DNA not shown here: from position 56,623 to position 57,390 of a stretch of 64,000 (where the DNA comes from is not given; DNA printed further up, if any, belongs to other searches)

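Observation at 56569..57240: Convergent two-gene cassette: 3-TM protein plus 63-aa Glu/Arg-rich peptide next to the Septu-like module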

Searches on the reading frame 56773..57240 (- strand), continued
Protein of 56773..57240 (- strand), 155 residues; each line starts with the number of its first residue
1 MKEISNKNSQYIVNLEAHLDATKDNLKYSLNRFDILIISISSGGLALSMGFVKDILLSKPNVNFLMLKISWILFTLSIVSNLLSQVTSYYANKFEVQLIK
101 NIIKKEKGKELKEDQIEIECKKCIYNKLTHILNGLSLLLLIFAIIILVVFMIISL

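Call 31: fold_search(model_id=the predicted structure, library=pdb)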
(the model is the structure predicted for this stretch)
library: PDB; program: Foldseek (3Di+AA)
matches with E <= 10: 104; with E <= 0.001: 0
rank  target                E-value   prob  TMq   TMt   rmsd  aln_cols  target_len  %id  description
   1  6ch2_E                1.6e+00  0.12  0.23  0.24  21.9       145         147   14  Crystal structure of the cytoplasmic domain of FlhA and FliT-FliD complex (released 2018-05-16)
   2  8otz_EQ               1.8e+00  0.16  0.28  0.25  23.2       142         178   13  48-nm repeat of the native axonemal doublet microtubule from bovine sperm (released 2023-11-22)
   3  6e6a_A                1.9e+00  0.25  0.36  0.34  18.3       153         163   13  Triclinic crystal form of IncA G144A point mutant (released 2019-07-10)
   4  9hmx_A                2.4e+00  0.13  0.28  0.25  31.0       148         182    9  Structure of SteB-RipA complex from Mycobacterium tuberculosis (released 2025-07-30)
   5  8dt0_A                2.4e+00  0.11  0.23  0.25  19.9       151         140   12  Scaffolding protein functional sites using deep learning (released 2022-08-10)
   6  8s2p_AAA              3.3e+00  0.11  0.28  0.23  15.5       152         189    7  Crystal structure of Borrelia burgdorferi paralogous family 12 outer surface protein BBH37 (space group p21) (released 2025-03-05)
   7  9lwr_B                3.3e+00  0.11  0.28  0.17  22.4       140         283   11  Cryo-EM structure of PI3Kalpha H1047R in complex with compound UCL-TRO-1938 (released 2025-10-01)
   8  8dt0_B                3.3e+00  0.09  0.23  0.25  19.8       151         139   12  Scaffolding protein functional sites using deep learning (released 2022-08-10)
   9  3g9g                  3.7e+00  0.20  0.42  0.28  21.6       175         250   15  Crystal Structure of the N-terminal EFC/F-BAR domain of Syp1 (released 2009-09-22)
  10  8iyj_T5               3.7e+00  0.11  0.27  0.34  15.4       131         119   12  Cryo-EM structure of the 48-nm repeat doublet microtubule from mouse sperm (released 2023-07-05)
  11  1x8z_A                3.7e+00  0.08  0.22  0.22  18.1       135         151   11  Crystal structure of a pectin methylesterase inhibitor from Arabidopsis thaliana (released 2004-12-28)
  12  9a72_A                3.9e+00  0.09  0.29  0.17  33.0       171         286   14  Integrative model of YFMS-CHEW by crosslinking MS and deep learning (released 2024-09-18)
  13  6ixv_D                4.1e+00  0.09  0.29  0.21  20.2       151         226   12  Crystal structure of SH3BP5-Rab11a (released 2019-03-20)
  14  6ch2_D                4.1e+00  0.08  0.21  0.23  19.8       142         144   12  Crystal structure of the cytoplasmic domain of FlhA and FliT-FliD complex (released 2018-05-16)
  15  7od1_B                4.3e+00  0.07  0.23  0.10  15.9       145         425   12  Crystal structure of RBR ubiquitin ligase ARIH2 (released 2021-09-15)
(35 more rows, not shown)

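Call 32: search_protein_families(library=pfam, proteins=[L016:4866-7988:+, L029:4850-7993:+, L030:5095-7971:+, L033:5061-7934:+, L003:5072-5989:+, L034:3740-5551:+, L027:831-2636:+, L015:8991-12083:+, L016:8682-11567:+, L001:1825-2607:+], max_evalue=0.001)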
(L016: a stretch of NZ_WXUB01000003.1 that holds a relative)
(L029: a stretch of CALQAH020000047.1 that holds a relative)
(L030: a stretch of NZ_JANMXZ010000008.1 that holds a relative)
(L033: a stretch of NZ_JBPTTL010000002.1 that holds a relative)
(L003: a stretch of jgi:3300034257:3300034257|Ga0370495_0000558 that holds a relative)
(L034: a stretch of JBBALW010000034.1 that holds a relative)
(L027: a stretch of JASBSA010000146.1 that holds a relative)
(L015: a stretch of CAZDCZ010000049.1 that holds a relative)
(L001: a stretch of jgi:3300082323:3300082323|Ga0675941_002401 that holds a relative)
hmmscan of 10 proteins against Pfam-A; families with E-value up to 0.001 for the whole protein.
L016:4866-7988:+ (1040 aa): 8 families
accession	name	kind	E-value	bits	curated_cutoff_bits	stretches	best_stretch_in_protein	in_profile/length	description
PF07669.17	Eco57I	-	4.8e-48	163.9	25.3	1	513-674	1-168/171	Eco57I restriction-modification methylase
PF02384.22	N6_Mtase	-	3e-23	83.1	20.4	1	462-723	49-264/311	N-6 DNA Methylase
PF12950.13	TaqI_C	-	2.7e-19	70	26.5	1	793-913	2-117/118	TaqI-like C-terminal specificity domain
PF20473.4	MmeI_Mtase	-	2e-16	60.4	27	1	447-616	7-175/259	MmeI, DNA-methyltransferase domain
PF20465.4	MmeI_hel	-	1e-06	29.9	27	1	227-303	2-75/75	MmeI, helicase spacer domain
PF13588.12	HSDR_N_2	-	1.5e-05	25.5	25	0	53-141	4-93/110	Type I restriction enzyme R protein N terminus (HSDR_N)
PF20464.3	MmeI_N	-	0.00015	22.6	27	1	36-162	5-132/181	MmeI, N-terminal domain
PF01170.24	UPF0020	-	0.00084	19.5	22.3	0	462-531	31-95/197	RMKL-like, methyltransferase domain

L029:4850-7993:+ (1047 aa): 6 families
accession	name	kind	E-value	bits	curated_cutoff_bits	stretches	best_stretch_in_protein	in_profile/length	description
PF07669.17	Eco57I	-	8.6e-49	166.3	25.3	1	499-661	1-171/171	Eco57I restriction-modification methylase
PF20473.4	MmeI_Mtase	-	3.3e-17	63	27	1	436-646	9-218/259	MmeI, DNA-methyltransferase domain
PF02384.22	N6_Mtase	-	1.5e-14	54.5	20.4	1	382-745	23-297/311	N-6 DNA Methylase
PF12950.13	TaqI_C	-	1.6e-06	28.8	26.5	1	770-922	3-118/118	TaqI-like C-terminal specificity domain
PF20464.3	MmeI_N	-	1.3e-05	26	27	1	36-163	5-142/181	MmeI, N-terminal domain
PF01170.24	UPF0020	-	0.00042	20.5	22.3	0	441-516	23-94/197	RMKL-like, methyltransferase domain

L030:5095-7971:+ (958 aa): 8 families
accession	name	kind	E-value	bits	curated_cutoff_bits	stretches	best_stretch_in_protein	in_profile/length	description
PF20473.4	MmeI_Mtase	-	1.8e-88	296.6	27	1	333-639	2-258/259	MmeI, DNA-methyltransferase domain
PF20466.3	MmeI_TRD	-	1.4e-76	256.9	27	1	663-864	2-206/207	MmeI, target recognition domain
PF20464.3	MmeI_N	-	2.4e-43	149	27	1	11-173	2-180/181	MmeI, N-terminal domain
PF20467.3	MmeI_C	-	7e-28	97.1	27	1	868-949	3-83/83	MmeI, C-terminal domain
PF20465.4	MmeI_hel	-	1.1e-25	90.7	27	1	179-257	1-75/75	MmeI, helicase spacer domain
PF07669.17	Eco57I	-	1.3e-07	32.3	25.3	1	406-601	5-160/171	Eco57I restriction-modification methylase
PF04313.20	HSDR_N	-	0.00053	20.3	25.1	0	71-123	139-196/198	Type I restriction enzyme R protein N terminus (HSDR_N)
PF25120.1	DUF7814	-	0.00073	19.7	27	0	184-259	84-158/228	Domain of unknown function (DUF7814)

L033:5061-7934:+ (957 aa): 7 families
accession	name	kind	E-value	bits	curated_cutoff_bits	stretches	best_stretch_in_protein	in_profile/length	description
PF20473.4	MmeI_Mtase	-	1.9e-89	299.8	27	1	333-640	2-258/259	MmeI, DNA-methyltransferase domain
PF20466.3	MmeI_TRD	-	8.1e-64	215.2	27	1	664-865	2-206/207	MmeI, target recognition domain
PF20464.3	MmeI_N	-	3.4e-46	158.3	27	1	11-173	2-180/181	MmeI, N-terminal domain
PF20467.3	MmeI_C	-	2.9e-34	117.6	27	1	869-949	3-83/83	MmeI, C-terminal domain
PF20465.4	MmeI_hel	-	1.3e-26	93.6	27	1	179-257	1-75/75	MmeI, helicase spacer domain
PF07669.17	Eco57I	-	2.9e-08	34.4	25.3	1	404-601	3-159/171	Eco57I restriction-modification methylase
PF25120.1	DUF7814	-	0.00071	19.8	27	0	184-259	84-158/228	Domain of unknown function (DUF7814)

L003:5072-5989:+ (305 aa): 0 families

L034:3740-5551:+ (603 aa): 0 families

L027:831-2636:+ (601 aa): 2 families
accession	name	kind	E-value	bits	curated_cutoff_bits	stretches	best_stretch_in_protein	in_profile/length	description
PF00144.29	Beta-lactamase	-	1.7e-59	202.1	27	1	35-365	8-321/329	Beta-lactamase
PF11954.13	DUF3471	-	6.5e-16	59.1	29.3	1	406-505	3-101/103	Domain of unknown function (DUF3471)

L015:8991-12083:+ (1030 aa): 0 families

L016:8682-11567:+ (961 aa): 2 families
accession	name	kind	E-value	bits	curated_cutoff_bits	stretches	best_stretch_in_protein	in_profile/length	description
PF07693.20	KAP_NTPase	-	1.8e-25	90.2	20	1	173-444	4-291/293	KAP family P-loop domain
PF13401.12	AAA_22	-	5.2e-05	24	27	1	191-323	8-104/130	AAA domain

L001:1825-2607:+ (260 aa): 0 families

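Call 33: find_related_loci(query=A2, collection=viral_contigs, flank=8000)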
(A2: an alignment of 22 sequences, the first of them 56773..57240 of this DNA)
Query A2 (155 aa) in viral_contigs; peptide patterns used: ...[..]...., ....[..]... (x = any residue, [..] = any of these).
29 stretches matched a pattern; 1 encode a relative of the query (tblastn E <= 1e-3); 1 distinct loci.
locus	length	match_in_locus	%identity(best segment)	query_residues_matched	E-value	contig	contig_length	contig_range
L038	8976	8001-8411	40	3-143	2e-29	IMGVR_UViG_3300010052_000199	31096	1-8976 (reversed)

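Call 34: search_protein_families(library=phrogs, proteins=[window:56773-57240:-, P0048, P0099, P0138, P0160, P0194, P0118, L003:5072-5989:+, L001:1825-2607:+], max_evalue=0.01)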
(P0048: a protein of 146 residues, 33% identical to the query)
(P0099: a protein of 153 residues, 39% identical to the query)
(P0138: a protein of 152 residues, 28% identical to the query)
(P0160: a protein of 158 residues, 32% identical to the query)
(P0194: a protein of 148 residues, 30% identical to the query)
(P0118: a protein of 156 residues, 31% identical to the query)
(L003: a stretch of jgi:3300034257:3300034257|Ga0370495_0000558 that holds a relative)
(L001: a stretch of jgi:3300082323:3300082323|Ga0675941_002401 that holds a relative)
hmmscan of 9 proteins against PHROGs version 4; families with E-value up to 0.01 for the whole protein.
window:56773-57240:- (155 aa): 0 families

P0048 (146 aa): 0 families

P0099 (153 aa): 0 families

P0138 (152 aa): 0 families

P0160 (158 aa): 0 families

P0194 (148 aa): 0 families

P0118 (156 aa): 1 family
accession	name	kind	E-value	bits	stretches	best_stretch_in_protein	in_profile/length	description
phrog_32339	-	unknown function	0.0016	19.2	1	39-136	26-125/172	-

L003:5072-5989:+ (305 aa): 1 family
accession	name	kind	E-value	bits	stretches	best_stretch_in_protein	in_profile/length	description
phrog_10642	-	unknown function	0.0082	17.4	0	20-99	43-113/148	-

L001:1825-2607:+ (260 aa): 3 families
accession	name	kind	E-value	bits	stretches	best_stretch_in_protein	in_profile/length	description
phrog_19960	-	unknown function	3.4e-13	50.9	1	6-153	4-144/255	-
phrog_26326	-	unknown function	3e-09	37.5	1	4-130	11-120/303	-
phrog_7075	-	unknown function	6e-07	30.3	1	6-139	4-128/252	-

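Call 38: search_protein_families(library=pfam, alignment_id=A4, max_evalue=0.00001)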
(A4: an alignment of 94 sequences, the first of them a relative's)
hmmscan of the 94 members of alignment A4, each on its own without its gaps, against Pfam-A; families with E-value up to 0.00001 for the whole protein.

A. member 1, L001:1825-2607:+ (260 aa): 0 families

B. families by the number of members that match (of 94 scanned): 90 families (the first 25 are shown)
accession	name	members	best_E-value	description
PF20473.4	MmeI_Mtase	5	1.9e-89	MmeI, DNA-methyltransferase domain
PF07669.17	Eco57I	5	8.6e-49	Eco57I restriction-modification methylase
PF20465.4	MmeI_hel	3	1.3e-26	MmeI, helicase spacer domain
PF02384.22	N6_Mtase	3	3e-23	N-6 DNA Methylase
PF20466.3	MmeI_TRD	2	1.4e-76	MmeI, target recognition domain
PF00144.29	Beta-lactamase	2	1.7e-59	Beta-lactamase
PF20464.3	MmeI_N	2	3.4e-46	MmeI, N-terminal domain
PF12762.13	DDE_Tnp_IS1595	2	1.3e-38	ISXO2-like transposase domain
PF20467.3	MmeI_C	2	2.9e-34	MmeI, C-terminal domain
PF19658.4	DUF6161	2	5.5e-33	Family of unknown function (DUF6161)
PF12950.13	TaqI_C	2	2.7e-19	TaqI-like C-terminal specificity domain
PF12760.12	Zn_ribbon_IS1595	2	3.1e-13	Transposase zinc-ribbon domain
PF18135.7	Type_ISP_C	1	8.4e-77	Type ISP C-terminal specificity domain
PF00731.26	AIRC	1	5.7e-62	AIR carboxylase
PF03772.21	Competence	1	1.5e-58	Competence protein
PF18160.6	SLATT_5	1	1.4e-39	SMODS and SLOG-associating 2TM effector domain family 5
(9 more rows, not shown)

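Call 39: search_protein_families(library=padloc, alignment_id=A4, max_evalue=0.00001)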
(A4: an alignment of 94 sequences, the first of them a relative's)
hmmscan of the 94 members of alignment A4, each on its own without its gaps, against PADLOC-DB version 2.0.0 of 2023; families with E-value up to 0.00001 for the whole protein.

A. member 1, L001:1825-2607:+ (260 aa): 0 families

B. families by the number of members that match (of 94 scanned): 207 families (the first 25 are shown)
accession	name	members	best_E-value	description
PDLC03598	REase_MTase_IIG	4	0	Type IIG restriction enzyme-methyltransferase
PDLC03599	REase_MTase_IIG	4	8.5e-101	Type IIG restriction enzyme-methyltransferase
PDLC03627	REase_MTase_IIG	4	1.2e-95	Type IIG restriction enzyme-methyltransferase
PDLC02643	DrmMI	4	4.1e-40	DrmMI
PDLC02644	DrmMI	4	1.4e-23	DrmMI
PDLC03618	REase_MTase_IIG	4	1.5e-20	Type IIG restriction enzyme-methyltransferase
PDLC03021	MTase_I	4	1.4e-19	Type I methyltransferase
PDLC02646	DrmMI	4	4.1e-16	DrmMI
PDLC04134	mad2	3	2.2e-54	mads_2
PDLC03313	MTase_II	3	7.4e-29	Type II methyltransferase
PDLC03348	MTase_II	3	2.2e-26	Type II methyltransferase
PDLC03338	MTase_II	3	2.5e-15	Type II methyltransferase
PDLC02639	DrmMI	3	4.2e-15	DrmMI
PDLC03630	REase_MTase_IIG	3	4e-13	Type IIG restriction enzyme-methyltransferase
PDLC03609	REase_MTase_IIG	2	7.2e-296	Type IIG restriction enzyme-methyltransferase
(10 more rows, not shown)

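Call 43: fold_search(model_id=the predicted structure, library=viral)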
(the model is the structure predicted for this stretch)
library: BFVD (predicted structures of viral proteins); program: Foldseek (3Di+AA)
matches with E <= 10: 154; with E <= 0.001: 0
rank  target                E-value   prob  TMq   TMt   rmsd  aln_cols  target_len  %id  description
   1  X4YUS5                2.3e-01  0.97  0.38  0.23   7.9       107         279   14  Uncharacterized protein [Lactococcus phage P118]
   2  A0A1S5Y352            5.4e-01  0.21  0.26  0.11  24.7       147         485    7  Uncharacterized protein [uncultured archaeal virus]
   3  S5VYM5                6.6e-01  0.18  0.24  0.25  23.1       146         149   14  (no name in the UniProt tables at hand)
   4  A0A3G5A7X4            8.2e-01  0.47  0.41  0.38  21.1       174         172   18  Uncharacterized protein [Harvfovirus sp.]
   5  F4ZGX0                1.1e+00  0.38  0.36  0.27   7.1       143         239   11  (no name in the UniProt tables at hand)
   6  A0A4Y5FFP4            1.2e+00  0.18  0.30  0.11  24.8       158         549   11  Baseplate J-like protein [Lactobacillus phage SAC12B]
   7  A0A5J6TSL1            1.5e+00  0.06  0.17  0.06  22.8       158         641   11  (no name in the UniProt tables at hand)
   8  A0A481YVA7            1.5e+00  0.20  0.30  0.30   9.6       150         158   13  Uncharacterized protein [Marseillevirus LCMAC103]
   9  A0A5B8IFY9            1.7e+00  0.16  0.29  0.30  20.5       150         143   13  Uncharacterized protein [Mimiviridae sp. ChoanoV1]
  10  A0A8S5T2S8            1.8e+00  0.35  0.40  0.39  11.6       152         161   13  Uncharacterized protein [Myoviridae sp. ctqfO1]
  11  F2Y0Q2                1.9e+00  0.25  0.37  0.28  16.4       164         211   15  (no name in the UniProt tables at hand)
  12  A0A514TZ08            2.0e+00  0.47  0.41  0.40  17.0       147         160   11  Uncharacterized protein [Arthrobacter phage Vibaki]
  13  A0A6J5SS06            2.0e+00  0.25  0.39  0.07  44.6       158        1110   11  Uncharacterized protein [uncultured Caudovirales phage]
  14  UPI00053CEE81         2.0e+00  0.21  0.34  0.32  10.8       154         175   14  (no name look-up for this kind of identifier)
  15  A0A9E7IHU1            2.1e+00  0.21  0.26  0.40  12.3        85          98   16  (no name in the UniProt tables at hand)
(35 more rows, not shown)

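Call 48: find_related_loci(query=A6, collection=metagenome_contigs, flank=6000)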
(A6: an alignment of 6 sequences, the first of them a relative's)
Query A6 (151 aa) in metagenome_contigs; peptide patterns used: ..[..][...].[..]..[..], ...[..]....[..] (x = any residue, [..] = any of these).
195 stretches matched a pattern; 33 encode a relative of the query (tblastn E <= 1e-3); 33 distinct loci.
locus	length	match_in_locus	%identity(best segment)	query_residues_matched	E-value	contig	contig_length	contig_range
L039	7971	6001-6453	81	1-151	1e-80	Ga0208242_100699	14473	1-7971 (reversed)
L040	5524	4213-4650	58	6-151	2e-56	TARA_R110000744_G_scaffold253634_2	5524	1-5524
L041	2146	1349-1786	58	6-151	1e-51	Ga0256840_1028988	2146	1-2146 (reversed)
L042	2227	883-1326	55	1-148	2e-50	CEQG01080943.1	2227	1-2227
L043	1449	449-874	54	7-148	4e-49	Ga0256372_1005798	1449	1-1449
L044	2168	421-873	49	1-151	1e-47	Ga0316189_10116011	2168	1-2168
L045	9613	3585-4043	52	6-151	5e-46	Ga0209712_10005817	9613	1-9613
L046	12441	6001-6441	50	5-151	4e-45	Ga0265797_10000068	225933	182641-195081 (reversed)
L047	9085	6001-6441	52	7-140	4e-42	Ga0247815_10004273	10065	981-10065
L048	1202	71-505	49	7-151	6e-41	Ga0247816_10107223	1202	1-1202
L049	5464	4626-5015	48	7-136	3e-39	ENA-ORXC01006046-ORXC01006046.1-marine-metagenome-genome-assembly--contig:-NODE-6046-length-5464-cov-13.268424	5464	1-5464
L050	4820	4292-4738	44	7-151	5e-38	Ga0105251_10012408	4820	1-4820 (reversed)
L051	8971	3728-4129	54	13-148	1e-37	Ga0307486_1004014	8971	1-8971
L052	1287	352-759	49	12-147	3e-38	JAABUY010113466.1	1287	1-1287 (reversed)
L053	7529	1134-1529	52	6-139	4e-37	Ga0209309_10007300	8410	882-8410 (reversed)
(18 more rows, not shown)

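Call 57: search_protein_families(library=pfam, alignment_id=A7, max_evalue=0.00001)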
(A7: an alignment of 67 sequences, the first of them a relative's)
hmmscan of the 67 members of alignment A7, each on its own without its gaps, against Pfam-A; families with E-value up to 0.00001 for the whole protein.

A. member 1, L039:4187-5161:+ (324 aa): 2 families
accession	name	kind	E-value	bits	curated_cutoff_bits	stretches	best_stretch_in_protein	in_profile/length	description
PF02371.22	Transposase_20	-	4.9e-22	78.5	21.3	1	192-277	2-86/87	Transposase IS116/IS110/IS902 family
PF01548.23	DEDD_Tnp_IS110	-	1.9e-20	73.7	29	1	9-145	2-147/155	Transposase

B. families by the number of members that match (of 67 scanned): 53 families (the first 25 are shown)
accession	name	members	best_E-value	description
PF13304.12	AAA_21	3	8.9e-15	AAA domain, putative AbiEii toxin, Type IV TA system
PF01381.28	HTH_3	3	4.5e-14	Helix-turn-helix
PF13560.12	HTH_31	3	1.3e-09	Helix-turn-helix domain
PF02463.25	SMC_N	3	1.9e-09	RecF/RecN/SMC N terminal domain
PF12762.13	DDE_Tnp_IS1595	2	2.9e-38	ISXO2-like transposase domain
PF02384.22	N6_Mtase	2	5.7e-38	N-6 DNA Methylase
PF01420.25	Methylase_S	2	2.9e-25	Type I restriction modification DNA specificity domain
PF04143.19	Sulf_transp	2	1.5e-20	Sulphur transport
PF13676.11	TIR_2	2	1.8e-19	TIR domain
PF00589.27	Phage_integrase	2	9.4e-18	Phage integrase family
PF13175.12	AAA_15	2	3e-16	AAA ATPase domain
PF13588.12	HSDR_N_2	2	2.9e-15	Type I restriction enzyme R protein N terminus (HSDR_N)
PF00072.30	Response_reg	2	2.2e-13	Response regulator receiver domain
PF13102.12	Phage_int_SAM_5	2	2.5e-13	Phage integrase SAM-like domain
PF07669.17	Eco57I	2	1.1e-11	Eco57I restriction-modification methylase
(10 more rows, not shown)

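Call 58: search_protein_families(library=padloc, alignment_id=A7, max_evalue=1e-8)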
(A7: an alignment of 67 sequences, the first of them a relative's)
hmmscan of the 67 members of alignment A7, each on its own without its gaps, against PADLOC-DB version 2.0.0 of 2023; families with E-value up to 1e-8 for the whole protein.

A. member 1, L039:4187-5161:+ (324 aa): 0 families

B. families by the number of members that match (of 67 scanned): 200 families (the first 25 are shown)
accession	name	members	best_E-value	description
PDLC03624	REase_MTase_IIG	3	6e-31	Type IIG restriction enzyme-methyltransferase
PDLC02980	AriA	3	8.9e-18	-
PDLC02926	HTH_VI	3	7.4e-17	-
PDLC04135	mad3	3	7.6e-16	mads_3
PDLC03030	MTase_I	2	2.7e-180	Type I methyltransferase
PDLC04244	PDC-M01A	2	3.1e-128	-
PDLC03318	MTase_II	2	1.8e-106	Type II methyltransferase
PDLC04235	PDC-M01A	2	9.3e-96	-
PDLC03034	MTase_I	2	1.7e-79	Type I methyltransferase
PDLC03018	MTase_I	2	2.4e-79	Type I methyltransferase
PDLC00282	PtuA1|PtuA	2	1e-65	AAA ATPase domain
PDLC03957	bSEFIR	2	4.4e-64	-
PDLC04236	PDC-M01A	2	4.6e-53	-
PDLC04134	mad2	2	1.1e-51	mads_2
PDLC03218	MTase_II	2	4.2e-50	Type II methyltransferase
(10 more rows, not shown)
